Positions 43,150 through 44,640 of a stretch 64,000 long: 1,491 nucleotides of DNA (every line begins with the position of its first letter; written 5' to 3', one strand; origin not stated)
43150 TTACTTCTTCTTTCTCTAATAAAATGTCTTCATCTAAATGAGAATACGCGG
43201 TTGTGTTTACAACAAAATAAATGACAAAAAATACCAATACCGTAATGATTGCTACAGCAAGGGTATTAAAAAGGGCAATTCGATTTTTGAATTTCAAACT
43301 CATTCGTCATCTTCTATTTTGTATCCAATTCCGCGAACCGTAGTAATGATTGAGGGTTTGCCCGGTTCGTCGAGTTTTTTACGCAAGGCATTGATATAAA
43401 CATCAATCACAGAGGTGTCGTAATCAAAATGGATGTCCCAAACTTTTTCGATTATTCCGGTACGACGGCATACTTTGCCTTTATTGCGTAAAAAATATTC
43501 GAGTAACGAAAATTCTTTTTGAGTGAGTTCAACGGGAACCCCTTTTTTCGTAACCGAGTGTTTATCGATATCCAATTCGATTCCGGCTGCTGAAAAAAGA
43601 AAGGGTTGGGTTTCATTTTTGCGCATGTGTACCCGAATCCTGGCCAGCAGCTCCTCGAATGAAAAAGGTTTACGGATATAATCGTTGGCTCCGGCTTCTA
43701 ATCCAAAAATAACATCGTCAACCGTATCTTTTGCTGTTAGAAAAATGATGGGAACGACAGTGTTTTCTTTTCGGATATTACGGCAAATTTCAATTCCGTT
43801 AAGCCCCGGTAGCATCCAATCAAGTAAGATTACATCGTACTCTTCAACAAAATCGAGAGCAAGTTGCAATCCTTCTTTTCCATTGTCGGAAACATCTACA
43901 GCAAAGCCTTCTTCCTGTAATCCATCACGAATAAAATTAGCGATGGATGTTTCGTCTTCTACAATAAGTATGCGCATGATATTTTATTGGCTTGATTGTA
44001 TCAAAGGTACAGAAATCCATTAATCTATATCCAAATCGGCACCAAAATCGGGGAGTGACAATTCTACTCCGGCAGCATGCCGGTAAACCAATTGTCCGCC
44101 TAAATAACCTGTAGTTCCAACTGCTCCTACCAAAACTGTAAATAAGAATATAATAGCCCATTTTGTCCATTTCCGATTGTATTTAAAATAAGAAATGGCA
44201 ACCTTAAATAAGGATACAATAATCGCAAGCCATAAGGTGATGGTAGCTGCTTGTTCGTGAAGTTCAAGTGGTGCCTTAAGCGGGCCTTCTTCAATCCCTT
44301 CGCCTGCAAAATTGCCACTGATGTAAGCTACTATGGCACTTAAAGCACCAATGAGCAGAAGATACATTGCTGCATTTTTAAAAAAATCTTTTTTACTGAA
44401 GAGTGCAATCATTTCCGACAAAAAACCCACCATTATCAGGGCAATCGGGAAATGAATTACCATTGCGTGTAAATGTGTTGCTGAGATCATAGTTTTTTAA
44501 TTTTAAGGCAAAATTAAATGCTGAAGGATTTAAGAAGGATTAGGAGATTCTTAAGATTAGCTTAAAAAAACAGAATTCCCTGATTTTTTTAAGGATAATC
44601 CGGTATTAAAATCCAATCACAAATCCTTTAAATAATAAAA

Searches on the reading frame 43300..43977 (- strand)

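Call 10: search_protein_families(library=pfam, proteins=[window:43300-43977:-])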
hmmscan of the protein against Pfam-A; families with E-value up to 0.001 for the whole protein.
window:43300-43977:- (225 aa): 2 families
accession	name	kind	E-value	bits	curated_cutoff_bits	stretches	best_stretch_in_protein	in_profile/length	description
PF00072.30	Response_reg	-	2.3e-30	105.4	30.2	1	3-115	1-111/111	Response regulator receiver domain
PF00486.34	Trans_reg_C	-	2.9e-26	91.8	26.2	1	148-220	3-76/77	Transcriptional regulatory protein, C terminal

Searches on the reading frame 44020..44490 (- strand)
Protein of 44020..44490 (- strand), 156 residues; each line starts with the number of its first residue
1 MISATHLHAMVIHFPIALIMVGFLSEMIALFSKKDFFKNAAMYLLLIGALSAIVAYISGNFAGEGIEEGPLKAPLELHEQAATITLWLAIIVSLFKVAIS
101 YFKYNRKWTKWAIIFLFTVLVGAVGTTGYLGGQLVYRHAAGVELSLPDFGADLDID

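Call 10: search_protein_families(library=pfam, proteins=[window:44020-44490:-])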
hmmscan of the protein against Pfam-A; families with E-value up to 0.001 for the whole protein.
window:44020-44490:- (156 aa): 1 family
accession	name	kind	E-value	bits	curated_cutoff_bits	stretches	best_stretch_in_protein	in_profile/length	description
PF09990.14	DUF2231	-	3.5e-21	76.2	26.4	1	7-142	4-137/139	Predicted membrane protein (DUF2231)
